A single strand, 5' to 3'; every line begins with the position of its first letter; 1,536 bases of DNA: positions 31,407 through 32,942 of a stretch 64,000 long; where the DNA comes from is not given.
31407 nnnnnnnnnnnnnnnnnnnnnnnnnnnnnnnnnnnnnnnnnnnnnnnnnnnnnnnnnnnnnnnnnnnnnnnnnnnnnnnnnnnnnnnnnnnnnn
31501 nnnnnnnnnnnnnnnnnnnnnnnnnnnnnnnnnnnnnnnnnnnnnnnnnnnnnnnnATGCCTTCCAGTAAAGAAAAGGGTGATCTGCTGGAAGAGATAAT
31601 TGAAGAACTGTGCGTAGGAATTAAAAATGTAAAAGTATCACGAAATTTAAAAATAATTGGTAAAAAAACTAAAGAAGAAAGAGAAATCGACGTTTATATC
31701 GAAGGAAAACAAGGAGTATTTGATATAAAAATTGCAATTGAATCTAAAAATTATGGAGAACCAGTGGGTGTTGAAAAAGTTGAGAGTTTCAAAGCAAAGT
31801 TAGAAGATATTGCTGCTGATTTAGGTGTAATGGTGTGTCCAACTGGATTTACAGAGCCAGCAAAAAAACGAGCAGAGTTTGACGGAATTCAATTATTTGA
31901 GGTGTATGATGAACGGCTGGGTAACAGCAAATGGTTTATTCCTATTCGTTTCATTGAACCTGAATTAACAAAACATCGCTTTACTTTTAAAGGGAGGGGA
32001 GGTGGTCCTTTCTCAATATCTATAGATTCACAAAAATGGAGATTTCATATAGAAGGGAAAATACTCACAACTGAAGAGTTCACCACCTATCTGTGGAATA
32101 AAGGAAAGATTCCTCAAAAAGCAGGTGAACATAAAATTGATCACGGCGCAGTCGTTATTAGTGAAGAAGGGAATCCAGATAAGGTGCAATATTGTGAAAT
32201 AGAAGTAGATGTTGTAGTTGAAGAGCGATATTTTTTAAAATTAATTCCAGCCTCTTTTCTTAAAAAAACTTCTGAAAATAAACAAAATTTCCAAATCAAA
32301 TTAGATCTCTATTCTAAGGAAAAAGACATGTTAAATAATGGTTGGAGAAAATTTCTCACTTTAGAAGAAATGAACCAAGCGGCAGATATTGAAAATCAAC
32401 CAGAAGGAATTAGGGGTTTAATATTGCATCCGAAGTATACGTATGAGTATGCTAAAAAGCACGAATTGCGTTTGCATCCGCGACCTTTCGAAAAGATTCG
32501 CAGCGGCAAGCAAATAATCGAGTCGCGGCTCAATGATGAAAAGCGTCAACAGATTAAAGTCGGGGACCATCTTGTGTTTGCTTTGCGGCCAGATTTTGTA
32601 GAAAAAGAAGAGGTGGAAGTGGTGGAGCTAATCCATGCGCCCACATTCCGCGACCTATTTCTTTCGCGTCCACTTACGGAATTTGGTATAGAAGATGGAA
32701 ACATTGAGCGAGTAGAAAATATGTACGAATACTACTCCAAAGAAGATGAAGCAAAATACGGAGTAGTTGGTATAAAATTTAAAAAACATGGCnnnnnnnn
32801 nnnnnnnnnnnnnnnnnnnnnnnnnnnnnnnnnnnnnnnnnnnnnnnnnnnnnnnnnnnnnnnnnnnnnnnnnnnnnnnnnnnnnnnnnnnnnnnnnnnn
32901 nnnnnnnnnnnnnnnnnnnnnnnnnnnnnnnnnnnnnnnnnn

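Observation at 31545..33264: Candidate modification-dependent restriction module: an Mrr-like PD-(D/E)XK nuclease fused to an ASCH domain, translationally coupled to a NUDIX hydrolase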

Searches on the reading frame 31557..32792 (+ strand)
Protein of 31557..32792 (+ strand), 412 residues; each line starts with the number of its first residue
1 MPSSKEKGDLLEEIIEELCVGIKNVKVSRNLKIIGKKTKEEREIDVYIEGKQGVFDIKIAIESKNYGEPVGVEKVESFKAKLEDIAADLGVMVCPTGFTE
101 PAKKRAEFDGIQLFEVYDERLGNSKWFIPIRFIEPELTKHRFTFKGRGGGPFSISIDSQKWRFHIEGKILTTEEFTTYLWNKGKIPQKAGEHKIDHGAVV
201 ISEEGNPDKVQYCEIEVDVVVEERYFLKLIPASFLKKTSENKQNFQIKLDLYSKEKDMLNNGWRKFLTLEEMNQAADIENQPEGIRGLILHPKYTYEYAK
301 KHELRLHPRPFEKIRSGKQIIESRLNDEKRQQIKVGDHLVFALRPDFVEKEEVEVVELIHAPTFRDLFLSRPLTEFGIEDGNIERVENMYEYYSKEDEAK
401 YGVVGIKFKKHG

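Call 3: search_protein_families(library=pfam, proteins=[window:31557-32792:+], max_evalue=1)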
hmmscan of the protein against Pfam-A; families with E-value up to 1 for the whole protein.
window:31557-32792:+ (412 aa): 6 families
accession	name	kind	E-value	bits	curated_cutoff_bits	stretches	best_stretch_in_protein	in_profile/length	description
PF04471.18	Mrr_cat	-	2.8e-08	34.3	21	1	38-115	30-107/115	Restriction endonuclease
PF04266.20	ASCH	-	5.1e-05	24.3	21.2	1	305-410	2-101/103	ASCH domain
PF12961.13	DUF3850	-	0.012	16.2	22.9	1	302-341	2-38/77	Domain of unknown function (DUF3850)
PF22722.2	NA-iREase1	-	0.013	15.9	27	1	37-110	20-92/106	NACHT-associated inactive Restriction Endonuclease 1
PF01776.22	Ribosomal_L22e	-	0.074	13.8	23.6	1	165-238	14-79/110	Ribosomal L22e protein family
PF03422.21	CBM_6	-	0.14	12.9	28.9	1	146-194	56-104/125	Carbohydrate binding module (family 6)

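Call 4: search_protein_families(library=padloc, proteins=[window:31557-32792:+], max_evalue=1)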
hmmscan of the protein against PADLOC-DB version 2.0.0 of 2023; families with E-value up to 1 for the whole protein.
window:31557-32792:+ (412 aa): 2 families
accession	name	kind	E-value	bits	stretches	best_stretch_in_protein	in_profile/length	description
PDLC04815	PDC-S02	-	0.0022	15.4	1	50-107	243-300/346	-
PDLC03663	mREase_IV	-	0.015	11.9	1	40-107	439-506/544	Type IV methyl-directed restriction enzyme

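Call 5: search_protein_families(library=ncbifam, proteins=[window:31557-32792:+], max_evalue=1)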
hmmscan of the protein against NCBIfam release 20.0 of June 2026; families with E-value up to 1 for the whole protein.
window:31557-32792:+ (412 aa): 1 family
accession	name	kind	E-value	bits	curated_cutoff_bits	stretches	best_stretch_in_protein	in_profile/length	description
NF006503.0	PRK08937.3-3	equivalog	0.055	13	338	1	216-254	47-85/276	adenylosuccinate lyase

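Call 7: find_homologous_proteins(query=window:31557-32792:+, max_evalue=0.001)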
Query window:31557-32792:+ (412 aa): 54 proteins with E <= 0.001 among 4807 candidates.
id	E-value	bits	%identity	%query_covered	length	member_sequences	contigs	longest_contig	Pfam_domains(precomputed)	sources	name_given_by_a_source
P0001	2.0e-273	924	100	100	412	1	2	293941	PF04471.19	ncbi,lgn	-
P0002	2.6e-117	410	60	71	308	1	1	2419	PF04471.19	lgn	-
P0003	4.1e-117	410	56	72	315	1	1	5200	PF04471.19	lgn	-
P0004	1.0e-115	405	57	71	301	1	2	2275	PF04471.19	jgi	jgi:hypothetical protein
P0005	8.4e-114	399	59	71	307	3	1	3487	PF04471.19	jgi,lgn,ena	-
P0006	1.6e-113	398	58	72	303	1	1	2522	PF04471.19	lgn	-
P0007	2.0e-113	398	56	71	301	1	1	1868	PF04471.19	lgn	-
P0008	2.4e-111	391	56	72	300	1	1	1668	PF04471.19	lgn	-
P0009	6.0e-111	389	57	71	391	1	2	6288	PF04471.19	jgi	-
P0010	9.0e-111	389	58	72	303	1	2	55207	PF04471.19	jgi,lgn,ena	-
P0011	2.6e-108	381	56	74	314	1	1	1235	PF04471.19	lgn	-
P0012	5.8e-108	380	55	72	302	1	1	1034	PF04471.19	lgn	-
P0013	1.3e-107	378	53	74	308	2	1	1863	PF04471.19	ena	-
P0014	3.0e-107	377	54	72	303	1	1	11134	PF04471.19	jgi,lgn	jgi:hypothetical protein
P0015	3.1e-106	374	54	72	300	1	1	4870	PF04471.19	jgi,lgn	jgi:hypothetical protein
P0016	7.2e-106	373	55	71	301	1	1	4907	PF04471.19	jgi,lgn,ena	-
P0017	2.3e-105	371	54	71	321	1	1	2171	PF04471.19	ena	-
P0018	6.9e-104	366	53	75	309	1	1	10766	PF04471.19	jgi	jgi:hypothetical protein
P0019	9.5e-104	366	53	72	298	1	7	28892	PF04471.19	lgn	-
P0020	1.5e-102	362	52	74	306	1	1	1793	PF04471.19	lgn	-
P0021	2.6e-100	354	52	72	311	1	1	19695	PF04471.19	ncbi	-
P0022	1.2e-98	349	54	71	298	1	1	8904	PF04471.19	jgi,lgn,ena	-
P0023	1.4e-98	349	53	72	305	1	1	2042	PF04471.19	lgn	-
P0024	3.5e-98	347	52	71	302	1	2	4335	PF04471.19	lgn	-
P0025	4.3e-97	344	50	72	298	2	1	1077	PF04471.19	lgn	-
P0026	7.3e-94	333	50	72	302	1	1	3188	PF04471.19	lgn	-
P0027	6.2e-92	327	50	71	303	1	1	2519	PF04471.19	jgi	jgi:hypothetical protein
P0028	1.1e-91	326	48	71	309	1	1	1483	PF04471.19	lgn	-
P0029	1.1e-91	326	48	71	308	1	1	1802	PF04471.19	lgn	-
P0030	1.3e-91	326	49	71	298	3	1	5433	PF04471.19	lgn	-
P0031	3.8e-91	324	50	71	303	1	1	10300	PF04471.19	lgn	-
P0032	3.4e-90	321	50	72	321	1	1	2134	PF04471.19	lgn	-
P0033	2.7e-89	318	49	71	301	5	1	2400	PF04471.19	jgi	jgi:hypothetical protein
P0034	7.7e-88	313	46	76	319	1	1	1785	PF04471.19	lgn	-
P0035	1.6e-86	309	49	70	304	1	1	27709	PF04471.19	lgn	-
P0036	1.6e-85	306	48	71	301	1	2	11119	PF04471.19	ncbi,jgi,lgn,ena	-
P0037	3.4e-81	291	47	70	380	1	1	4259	PF04471.19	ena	-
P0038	1.7e-76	276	46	70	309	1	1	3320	PF04471.19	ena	-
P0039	4.8e-76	274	45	72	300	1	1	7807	PF04471.19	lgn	-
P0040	5.1e-75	271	46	69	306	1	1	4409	PF04471.19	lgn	-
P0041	1.4e-73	266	45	72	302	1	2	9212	PF04471.19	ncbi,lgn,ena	ncbi:MAG: restriction endonuclease [Patescibacteria group bacterium]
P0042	1.1e-70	257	41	72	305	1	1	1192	PF04471.19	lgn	-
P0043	6.6e-64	234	40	77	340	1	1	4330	PF04471.19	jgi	jgi:hypothetical protein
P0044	4.5e-63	232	39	75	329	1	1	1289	PF04471.19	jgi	jgi:hypothetical protein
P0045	4.0e-24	103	52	27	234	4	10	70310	PF04266.21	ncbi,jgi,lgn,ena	-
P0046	5.0e-19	87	50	26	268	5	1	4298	PF01625.29,PF04266.21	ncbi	-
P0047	2.3e-17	81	46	25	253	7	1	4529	PF04266.21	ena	-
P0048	3.8e-15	74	42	26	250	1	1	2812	PF24315.2,PF04266.21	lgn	-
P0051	3.0e-10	58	41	26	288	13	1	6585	PF04266.21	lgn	-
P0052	3.4e-10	58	39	26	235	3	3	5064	PF04266.21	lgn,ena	-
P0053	8.8e-10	56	40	26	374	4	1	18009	PF02811.27,PF04266.21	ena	-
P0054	3.0e-7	48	38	26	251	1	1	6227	PF13673.14,PF12961.14,PF13508.14,PF00583.32,PF04266.21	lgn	-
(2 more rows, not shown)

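Call 10: find_encoding_contigs(protein=P0001, flank=6000, max_places=4)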
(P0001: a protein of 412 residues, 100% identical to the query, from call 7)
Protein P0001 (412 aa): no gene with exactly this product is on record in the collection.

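Call 11: find_encoding_contigs(protein=P0045, flank=5000, max_places=8)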
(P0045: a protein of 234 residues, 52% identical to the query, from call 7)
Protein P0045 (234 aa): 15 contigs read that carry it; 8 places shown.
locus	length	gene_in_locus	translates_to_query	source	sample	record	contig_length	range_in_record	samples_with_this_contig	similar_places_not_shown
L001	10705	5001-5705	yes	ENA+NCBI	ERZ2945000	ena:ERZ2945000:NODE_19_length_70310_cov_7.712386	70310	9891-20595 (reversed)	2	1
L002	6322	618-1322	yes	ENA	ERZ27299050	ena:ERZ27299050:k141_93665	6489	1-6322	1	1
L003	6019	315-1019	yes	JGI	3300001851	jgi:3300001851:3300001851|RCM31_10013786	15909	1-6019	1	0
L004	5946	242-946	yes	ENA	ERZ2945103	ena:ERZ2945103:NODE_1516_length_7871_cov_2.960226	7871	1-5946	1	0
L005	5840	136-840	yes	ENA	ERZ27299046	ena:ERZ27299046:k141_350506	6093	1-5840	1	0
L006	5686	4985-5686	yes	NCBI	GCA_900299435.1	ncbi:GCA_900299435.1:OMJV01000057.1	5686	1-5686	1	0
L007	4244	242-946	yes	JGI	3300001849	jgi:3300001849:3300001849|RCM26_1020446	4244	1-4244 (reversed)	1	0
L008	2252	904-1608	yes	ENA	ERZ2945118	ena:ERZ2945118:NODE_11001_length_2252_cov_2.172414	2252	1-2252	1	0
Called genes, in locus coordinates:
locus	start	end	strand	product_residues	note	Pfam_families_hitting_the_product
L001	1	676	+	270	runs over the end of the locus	PF02618:YceG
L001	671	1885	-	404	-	PF00479:G6PD_N, PF02781:G6PD_C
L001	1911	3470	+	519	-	-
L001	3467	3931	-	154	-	-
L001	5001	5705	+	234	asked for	PF04266:ASCH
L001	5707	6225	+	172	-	PF08433:KTI12, PF13671:AAA_33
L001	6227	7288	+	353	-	-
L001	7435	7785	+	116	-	PF07866:DUF1653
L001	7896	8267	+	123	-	-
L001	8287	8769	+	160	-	PF01936:NYN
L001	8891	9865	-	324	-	PF01820:Dala_Dala_lig_N, PF14397:ATPgrasp_ST (faint), PF01820:Dala_Dala_lig_N, PF01071:GARS_A (weak), PF02655:ATP-grasp_3 (faint), PF08443:RimK, PF02222:ATP-grasp (weak), PF07478:Dala_Dala_lig_C, +1 more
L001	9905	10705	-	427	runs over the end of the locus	PF01541:GIY-YIG (weak), PF27096:UvrC_M, PF08459:UvrC_RNaseH_dom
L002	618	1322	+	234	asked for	PF04266:ASCH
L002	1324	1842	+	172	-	PF08433:KTI12, PF13671:AAA_33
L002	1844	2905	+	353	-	-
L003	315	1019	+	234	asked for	PF04266:ASCH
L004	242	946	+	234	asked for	PF04266:ASCH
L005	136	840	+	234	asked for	PF04266:ASCH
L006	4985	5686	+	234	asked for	PF04266:ASCH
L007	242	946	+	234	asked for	PF04266:ASCH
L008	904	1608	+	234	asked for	PF04266:ASCH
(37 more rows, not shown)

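Call 13: find_related_loci(query=A1, collection=genome_contigs, flank=6000)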
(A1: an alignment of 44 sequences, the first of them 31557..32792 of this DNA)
Query A1 (412 aa) in genome_contigs; peptide patterns used: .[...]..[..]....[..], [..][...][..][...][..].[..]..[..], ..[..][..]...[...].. (x = any residue, [..] = any of these).
150 stretches matched a pattern; 13 encode a relative of the query (tblastn E <= 1e-3); 13 distinct loci.
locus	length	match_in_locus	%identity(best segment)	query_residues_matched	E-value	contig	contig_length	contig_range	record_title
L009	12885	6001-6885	52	3-297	3e-113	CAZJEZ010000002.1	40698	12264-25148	MAG TPA_asm: uncultured Gammaproteobacteria bacterium isolate binchicken_co326_60 genome assembly, contig: NODE_389_leng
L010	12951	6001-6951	50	3-311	2e-106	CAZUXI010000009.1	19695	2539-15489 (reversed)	MAG TPA_asm: uncultured Candidatus Peribacteria bacterium isolate SRP296810_co1_153 genome assembly, contig: NODE_2787_l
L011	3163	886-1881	47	2-316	5e-104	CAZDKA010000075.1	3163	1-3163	MAG TPA_asm: uncultured Candidatus Saccharibacteria bacterium isolate SRP269290_co3_436 genome assembly, contig: NODE_51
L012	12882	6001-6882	49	3-296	6e-98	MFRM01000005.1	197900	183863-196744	MAG: Candidatus Melainabacteria bacterium RIFCSPHIGHO2_02_FULL_34_12 rifcsphigho2_02_scaffold_150, whole genome shotgun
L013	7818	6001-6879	47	3-295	5e-94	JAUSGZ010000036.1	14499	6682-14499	MAG: bacterium isolate E14_metabat.bin.16 E14_k141_1730364, whole genome shotgun sequence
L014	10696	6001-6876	48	3-294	4e-97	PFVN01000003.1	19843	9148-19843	MAG: Candidatus Moranbacteria bacterium CG_4_9_14_3_um_filter_42_9 CG_4_9_14_3_um_filter_150_scaffold_2665_c, whole geno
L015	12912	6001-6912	46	3-305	3e-87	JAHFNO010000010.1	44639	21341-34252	MAG: Candidatus Nomurabacteria bacterium isolate nzgw482 NODE_1009_length_44640_cov_5.464206, whole genome shotgun seque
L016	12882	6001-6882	45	3-295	2e-82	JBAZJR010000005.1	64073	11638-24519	MAG: Patescibacteria group bacterium isolate SO_2017_LW4_124 scaffold_1206_c1_LW137-91_2017, whole genome shotgun sequen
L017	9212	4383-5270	45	3-297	1e-79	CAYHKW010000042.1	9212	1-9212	MAG TPA_asm: uncultured Gammaproteobacteria bacterium isolate ERP119705_co13_484 genome assembly, contig: NODE_9399_leng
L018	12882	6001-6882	44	3-295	7e-80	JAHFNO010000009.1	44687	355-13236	MAG: Candidatus Nomurabacteria bacterium isolate nzgw482 NODE_1004_length_44688_cov_5.313618, whole genome shotgun seque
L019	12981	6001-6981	39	3-310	7e-77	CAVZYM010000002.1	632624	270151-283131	MAG: uncultured proteobacterium isolate MFD01916.bin.2.64 genome assembly, contig: contig_16447, whole genome shotgun se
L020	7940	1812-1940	56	3-45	2e-9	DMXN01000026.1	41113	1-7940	MAG TPA_asm: Candidatus Moraniibacteriota bacterium isolate UBA11696 contig_9653, whole genome shotgun sequence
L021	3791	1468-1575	58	3-38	2e-8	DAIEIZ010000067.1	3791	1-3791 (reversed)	MAG TPA_asm: Candidatus Moraniibacteriota bacterium isolate clean1036 k141_582446, whole genome shotgun sequence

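Call 45: predict_structure(alignment_id=A1)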
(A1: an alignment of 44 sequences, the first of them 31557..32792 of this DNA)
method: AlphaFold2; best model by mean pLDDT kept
length: 412 residues; sequences in the alignment: 44
mean_pLDDT: 76.9   pTM: 0.64
mean pLDDT of the five models: 76.9, 76.6, 76.5, 74.9, 74.6
residues with pLDDT >= 90: 238; 70-90: 57; 50-70: 11; < 50: 106
segments of 3 or more residues with pLDDT < 50: 302-335, 337-371, 376-378, 380-412
pLDDT, mean of each block of 10 residues (from residue 1): 83 91 89 94 95 91 92 97 96 96 97 95 92 95 80 87 93 95 95 95 91 94 96 91 86 94 97 94 88 82 41 29 30 37 31 26 41 48 35 40 38 32
secondary structure, 60 per line:
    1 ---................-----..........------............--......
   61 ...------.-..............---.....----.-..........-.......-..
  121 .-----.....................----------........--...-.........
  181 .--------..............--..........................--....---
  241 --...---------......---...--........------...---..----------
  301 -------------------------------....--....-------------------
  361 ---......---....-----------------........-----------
elements in order: H4-19 E25-34 E41-52 E55-63 H72-85 E89-93 H100-109 E111-117 E127-147 E161-165 E168-170 H172-181 E190-203 E206-231 E234-237 E243-245 H255-260 E264-266 H269-276 E332-335 E338-341 H364-369 H373-376 H394-401

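Call 47: fold_search(model_id=the predicted structure, library=pdb)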
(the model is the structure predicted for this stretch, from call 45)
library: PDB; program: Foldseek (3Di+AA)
matches with E <= 10: 787; with E <= 0.001: 2
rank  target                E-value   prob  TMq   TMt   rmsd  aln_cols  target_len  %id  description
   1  1y88                  5.6e-06  1.00  0.21  0.45   2.8       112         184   27  Crystal Structure of Protein of Unknown Function AF1548 (released 2004-12-21)
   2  4oc8_A                3.1e-04  1.00  0.18  0.19   7.6       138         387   18  DNA modification-dependent restriction endonuclease AspBHI (released 2014-03-19)
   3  8bao_B                1.3e-03  1.00  0.22  0.24   3.1       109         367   17  Dysgonamonadaceae bacterium CRISPR ancillary nuclease 2 (released 2022-11-30)
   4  8em1_A                2.0e-03  0.99  0.18  0.15   6.3       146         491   11  Type IIS Restriction Endonuclease PaqCI, DNA Unbound (released 2023-03-22)
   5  8bao_A                2.1e-03  1.00  0.22  0.24   3.1       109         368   17  Dysgonamonadaceae bacterium CRISPR ancillary nuclease 2 (released 2022-11-30)
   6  4f0p_B                2.4e-03  1.00  0.19  0.17   5.5       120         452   17  MspJI Restriction Endonuclease - P31 Form (released 2012-08-08)
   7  4f0p_A                2.7e-03  1.00  0.20  0.18   5.8       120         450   14  MspJI Restriction Endonuclease - P31 Form (released 2012-08-08)
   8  9nl2_A                2.7e-03  1.00  0.18  0.08   6.9       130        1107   15  Structure of R2 retrotransposon protein from Platysternon megacephalum initiating target-primed reverse transcription (released 2025-06-18)
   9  4f0p_C                4.1e-03  1.00  0.20  0.18   5.0       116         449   14  MspJI Restriction Endonuclease - P31 Form (released 2012-08-08)
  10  1bhm_B                4.4e-03  1.00  0.15  0.28   4.9       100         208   17  RESTRICTION ENDONUCLEASE BAMHI COMPLEX WITH DNA (released 1995-07-12)
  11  3bam_B                5.5e-03  0.99  0.14  0.25   5.1        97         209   16  RESTRICTION ENDONUCLEASE BAMHI COMPLEX WITH DNA AND MANGANESE IONS (POST-REACTIVE COMPLEX) (released 1999-01-13)
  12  8em1_B                5.8e-03  0.98  0.17  0.15   6.2       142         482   10  Type IIS Restriction Endonuclease PaqCI, DNA Unbound (released 2023-03-22)
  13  1xmx                  7.4e-03  1.00  0.21  0.23   3.7       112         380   18  Crystal structure of protein VC1899 from Vibrio cholerae (released 2004-11-16)
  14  1bhm_A                7.8e-03  1.00  0.15  0.27   4.9        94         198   18  RESTRICTION ENDONUCLEASE BAMHI COMPLEX WITH DNA (released 1995-07-12)
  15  2bam_B                7.8e-03  0.99  0.13  0.24   5.1        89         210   17  RESTRICTION ENDONUCLEASE BAMHI COMPLEX WITH DNA AND CALCIUM IONS (PRE-REACTIVE COMPLEX). (released 1999-10-31)
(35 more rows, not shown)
